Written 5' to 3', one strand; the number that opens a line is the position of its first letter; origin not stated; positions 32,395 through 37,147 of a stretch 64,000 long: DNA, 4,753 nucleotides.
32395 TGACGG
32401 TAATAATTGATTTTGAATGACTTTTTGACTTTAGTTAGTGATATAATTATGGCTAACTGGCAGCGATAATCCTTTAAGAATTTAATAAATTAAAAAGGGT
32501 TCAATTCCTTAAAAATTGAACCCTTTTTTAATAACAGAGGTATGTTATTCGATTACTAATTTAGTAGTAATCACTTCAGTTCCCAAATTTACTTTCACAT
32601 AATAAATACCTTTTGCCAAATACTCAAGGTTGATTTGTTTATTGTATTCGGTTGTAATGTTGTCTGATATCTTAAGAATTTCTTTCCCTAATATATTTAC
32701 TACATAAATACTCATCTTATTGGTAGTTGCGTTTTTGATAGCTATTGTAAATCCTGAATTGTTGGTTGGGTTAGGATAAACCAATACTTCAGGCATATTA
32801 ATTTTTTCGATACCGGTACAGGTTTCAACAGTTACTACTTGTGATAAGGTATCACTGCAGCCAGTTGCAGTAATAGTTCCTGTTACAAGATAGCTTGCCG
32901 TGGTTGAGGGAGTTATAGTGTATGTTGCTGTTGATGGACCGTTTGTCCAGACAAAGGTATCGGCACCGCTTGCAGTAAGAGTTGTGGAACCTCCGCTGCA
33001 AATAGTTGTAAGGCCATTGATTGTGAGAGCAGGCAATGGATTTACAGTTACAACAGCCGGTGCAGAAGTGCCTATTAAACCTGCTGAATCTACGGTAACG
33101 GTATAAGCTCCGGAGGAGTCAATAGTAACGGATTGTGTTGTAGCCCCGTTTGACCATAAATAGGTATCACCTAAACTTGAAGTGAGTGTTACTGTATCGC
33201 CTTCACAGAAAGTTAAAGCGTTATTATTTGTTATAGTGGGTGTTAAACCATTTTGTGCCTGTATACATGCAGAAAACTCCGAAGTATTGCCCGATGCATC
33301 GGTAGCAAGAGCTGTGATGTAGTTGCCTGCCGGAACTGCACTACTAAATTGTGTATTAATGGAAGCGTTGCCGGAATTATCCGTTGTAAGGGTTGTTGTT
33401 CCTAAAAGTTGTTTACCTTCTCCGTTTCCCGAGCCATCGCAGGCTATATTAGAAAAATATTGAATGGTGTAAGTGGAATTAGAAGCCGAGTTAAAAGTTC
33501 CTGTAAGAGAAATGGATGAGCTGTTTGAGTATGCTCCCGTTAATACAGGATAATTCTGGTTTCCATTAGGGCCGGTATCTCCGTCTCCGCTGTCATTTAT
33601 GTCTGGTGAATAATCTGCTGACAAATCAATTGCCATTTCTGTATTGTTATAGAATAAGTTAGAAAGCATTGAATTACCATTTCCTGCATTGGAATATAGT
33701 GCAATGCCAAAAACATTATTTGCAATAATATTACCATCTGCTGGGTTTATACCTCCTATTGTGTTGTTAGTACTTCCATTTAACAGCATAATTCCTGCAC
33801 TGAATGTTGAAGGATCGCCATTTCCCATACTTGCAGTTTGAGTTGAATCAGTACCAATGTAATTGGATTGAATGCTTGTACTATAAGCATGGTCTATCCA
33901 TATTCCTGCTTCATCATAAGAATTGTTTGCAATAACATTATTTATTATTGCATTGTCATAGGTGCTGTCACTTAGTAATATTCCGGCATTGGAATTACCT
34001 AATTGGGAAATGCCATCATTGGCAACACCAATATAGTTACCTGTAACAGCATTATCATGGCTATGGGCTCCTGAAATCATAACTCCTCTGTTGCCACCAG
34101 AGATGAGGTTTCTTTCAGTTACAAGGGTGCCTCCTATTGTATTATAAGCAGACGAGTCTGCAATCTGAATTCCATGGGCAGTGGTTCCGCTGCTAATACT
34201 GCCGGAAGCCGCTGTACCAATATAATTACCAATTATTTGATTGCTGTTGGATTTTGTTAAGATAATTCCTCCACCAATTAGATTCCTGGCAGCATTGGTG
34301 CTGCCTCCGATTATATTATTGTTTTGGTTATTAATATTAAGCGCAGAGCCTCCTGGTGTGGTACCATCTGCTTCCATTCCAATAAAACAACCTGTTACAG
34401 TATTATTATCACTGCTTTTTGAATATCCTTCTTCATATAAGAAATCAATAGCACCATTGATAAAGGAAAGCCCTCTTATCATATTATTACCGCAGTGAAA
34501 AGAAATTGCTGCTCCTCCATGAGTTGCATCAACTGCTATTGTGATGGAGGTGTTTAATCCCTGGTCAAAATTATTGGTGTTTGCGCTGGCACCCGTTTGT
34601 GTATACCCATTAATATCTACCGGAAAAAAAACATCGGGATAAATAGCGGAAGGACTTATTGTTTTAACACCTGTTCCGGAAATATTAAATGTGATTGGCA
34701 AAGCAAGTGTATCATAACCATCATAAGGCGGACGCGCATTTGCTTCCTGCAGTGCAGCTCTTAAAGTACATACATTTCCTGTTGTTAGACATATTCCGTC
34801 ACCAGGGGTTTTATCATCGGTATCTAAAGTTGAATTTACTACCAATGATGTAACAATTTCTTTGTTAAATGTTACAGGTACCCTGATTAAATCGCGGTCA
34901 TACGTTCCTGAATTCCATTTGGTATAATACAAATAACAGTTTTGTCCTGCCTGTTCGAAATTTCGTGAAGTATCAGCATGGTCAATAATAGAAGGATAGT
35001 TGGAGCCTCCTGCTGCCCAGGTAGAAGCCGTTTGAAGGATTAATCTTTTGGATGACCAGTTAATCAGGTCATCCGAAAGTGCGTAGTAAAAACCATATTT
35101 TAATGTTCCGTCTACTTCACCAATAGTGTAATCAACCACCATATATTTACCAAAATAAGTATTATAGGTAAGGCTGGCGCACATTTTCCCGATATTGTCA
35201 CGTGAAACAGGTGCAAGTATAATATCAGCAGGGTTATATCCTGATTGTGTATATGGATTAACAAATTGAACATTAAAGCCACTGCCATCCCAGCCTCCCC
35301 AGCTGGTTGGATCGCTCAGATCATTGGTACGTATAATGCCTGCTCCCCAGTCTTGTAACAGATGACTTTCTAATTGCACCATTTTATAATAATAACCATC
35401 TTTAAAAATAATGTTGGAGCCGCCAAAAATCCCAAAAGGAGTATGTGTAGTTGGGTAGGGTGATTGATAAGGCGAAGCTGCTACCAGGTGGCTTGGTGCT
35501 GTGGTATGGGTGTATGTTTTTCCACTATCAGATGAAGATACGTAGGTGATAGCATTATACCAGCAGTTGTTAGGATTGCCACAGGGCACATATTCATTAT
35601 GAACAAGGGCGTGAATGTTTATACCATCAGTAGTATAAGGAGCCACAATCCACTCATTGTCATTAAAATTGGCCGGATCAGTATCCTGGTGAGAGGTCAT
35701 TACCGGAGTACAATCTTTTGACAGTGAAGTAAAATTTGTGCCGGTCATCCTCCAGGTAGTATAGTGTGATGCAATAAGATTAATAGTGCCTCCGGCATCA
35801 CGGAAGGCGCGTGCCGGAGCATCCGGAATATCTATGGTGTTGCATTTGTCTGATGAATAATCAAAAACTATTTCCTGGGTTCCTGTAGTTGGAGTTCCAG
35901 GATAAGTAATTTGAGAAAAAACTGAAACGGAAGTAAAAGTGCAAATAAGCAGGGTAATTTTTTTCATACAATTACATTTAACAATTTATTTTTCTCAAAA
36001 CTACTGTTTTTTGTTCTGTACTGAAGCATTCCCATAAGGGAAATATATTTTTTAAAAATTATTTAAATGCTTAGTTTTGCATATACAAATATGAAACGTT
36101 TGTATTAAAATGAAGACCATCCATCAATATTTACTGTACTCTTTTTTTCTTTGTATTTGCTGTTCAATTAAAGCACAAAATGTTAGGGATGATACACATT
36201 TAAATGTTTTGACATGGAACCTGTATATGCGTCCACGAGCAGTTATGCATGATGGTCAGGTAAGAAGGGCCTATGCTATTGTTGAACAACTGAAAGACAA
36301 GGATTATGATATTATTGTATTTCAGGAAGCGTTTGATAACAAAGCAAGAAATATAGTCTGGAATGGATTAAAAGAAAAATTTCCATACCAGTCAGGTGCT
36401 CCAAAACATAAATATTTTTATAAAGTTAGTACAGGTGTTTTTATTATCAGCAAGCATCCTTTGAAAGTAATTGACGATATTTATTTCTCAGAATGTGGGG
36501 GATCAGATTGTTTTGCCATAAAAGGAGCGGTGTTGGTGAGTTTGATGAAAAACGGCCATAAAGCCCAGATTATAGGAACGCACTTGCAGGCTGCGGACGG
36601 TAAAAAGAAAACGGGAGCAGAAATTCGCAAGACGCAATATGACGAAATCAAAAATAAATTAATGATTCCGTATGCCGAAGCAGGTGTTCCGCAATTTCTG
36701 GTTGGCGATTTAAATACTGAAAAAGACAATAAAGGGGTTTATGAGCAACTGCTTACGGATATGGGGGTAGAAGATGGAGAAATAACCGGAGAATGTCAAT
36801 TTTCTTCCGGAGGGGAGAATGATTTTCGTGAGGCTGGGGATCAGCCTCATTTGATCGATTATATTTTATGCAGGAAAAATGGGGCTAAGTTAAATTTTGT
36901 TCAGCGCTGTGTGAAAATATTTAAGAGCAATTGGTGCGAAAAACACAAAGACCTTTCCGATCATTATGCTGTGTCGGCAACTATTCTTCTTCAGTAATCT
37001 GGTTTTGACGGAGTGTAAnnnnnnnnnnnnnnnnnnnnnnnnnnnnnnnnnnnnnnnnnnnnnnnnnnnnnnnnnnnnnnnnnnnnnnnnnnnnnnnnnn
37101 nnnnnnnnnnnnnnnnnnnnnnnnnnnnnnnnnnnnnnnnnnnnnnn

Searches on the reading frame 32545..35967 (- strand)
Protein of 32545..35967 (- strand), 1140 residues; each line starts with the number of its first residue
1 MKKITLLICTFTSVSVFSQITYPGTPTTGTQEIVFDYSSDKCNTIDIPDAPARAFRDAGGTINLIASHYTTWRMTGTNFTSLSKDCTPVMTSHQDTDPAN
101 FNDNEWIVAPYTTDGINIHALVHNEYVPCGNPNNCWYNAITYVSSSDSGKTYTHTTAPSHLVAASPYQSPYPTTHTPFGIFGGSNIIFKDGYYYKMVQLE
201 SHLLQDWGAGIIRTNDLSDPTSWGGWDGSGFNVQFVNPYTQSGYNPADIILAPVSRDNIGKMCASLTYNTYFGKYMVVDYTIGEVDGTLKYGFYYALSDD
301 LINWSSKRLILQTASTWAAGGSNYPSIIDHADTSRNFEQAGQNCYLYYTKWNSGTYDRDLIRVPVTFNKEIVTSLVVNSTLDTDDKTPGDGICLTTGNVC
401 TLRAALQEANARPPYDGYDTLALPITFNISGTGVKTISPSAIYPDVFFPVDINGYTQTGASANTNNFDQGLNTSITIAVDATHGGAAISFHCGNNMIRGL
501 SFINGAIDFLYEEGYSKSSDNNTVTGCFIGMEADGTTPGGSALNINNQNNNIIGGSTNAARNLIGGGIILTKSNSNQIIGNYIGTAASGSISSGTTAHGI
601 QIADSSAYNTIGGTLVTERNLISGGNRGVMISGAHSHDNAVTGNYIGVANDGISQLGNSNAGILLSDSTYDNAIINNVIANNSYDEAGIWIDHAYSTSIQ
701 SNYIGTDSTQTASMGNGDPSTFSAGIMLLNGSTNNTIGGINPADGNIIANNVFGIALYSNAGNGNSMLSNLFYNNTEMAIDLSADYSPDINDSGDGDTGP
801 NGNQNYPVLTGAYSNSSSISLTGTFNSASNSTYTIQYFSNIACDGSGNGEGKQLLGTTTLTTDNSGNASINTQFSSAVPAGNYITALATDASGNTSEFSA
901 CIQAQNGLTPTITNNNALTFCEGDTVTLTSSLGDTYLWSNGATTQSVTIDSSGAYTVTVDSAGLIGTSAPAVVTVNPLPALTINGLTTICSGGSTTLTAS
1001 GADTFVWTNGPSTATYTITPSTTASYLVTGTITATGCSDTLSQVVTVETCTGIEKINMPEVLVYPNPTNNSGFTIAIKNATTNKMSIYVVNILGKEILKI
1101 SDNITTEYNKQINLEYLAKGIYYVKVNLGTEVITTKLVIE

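Call 59: search_protein_families(library=pfam, proteins=[window:32545-35967:-], max_evalue=0.0001)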
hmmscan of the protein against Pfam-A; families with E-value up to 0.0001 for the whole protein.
window:32545-35967:- (1140 aa): 1 family
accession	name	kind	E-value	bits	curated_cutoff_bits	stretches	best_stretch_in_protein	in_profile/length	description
PF18962.6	Por_Secre_tail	-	1.8e-12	47.8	27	1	1063-1139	1-75/75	Secretion system C-terminal sorting domain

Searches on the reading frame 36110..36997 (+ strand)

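Call 10: search_protein_families(library=pfam, proteins=[window:36110-36997:+], max_evalue=0.00001)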
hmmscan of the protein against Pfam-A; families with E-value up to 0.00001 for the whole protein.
window:36110-36997:+ (295 aa): 2 families
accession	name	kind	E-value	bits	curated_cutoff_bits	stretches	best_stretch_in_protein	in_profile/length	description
PF03372.29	Exo_endo_phos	-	1.7e-13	51.3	24.5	1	34-266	1-213/225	Endonuclease/Exonuclease/phosphatase family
PF22669.2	Exo_endo_phos2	-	1.3e-06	28.6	27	0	34-206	1-184/288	Endonuclease/Exonuclease/phosphatase family 2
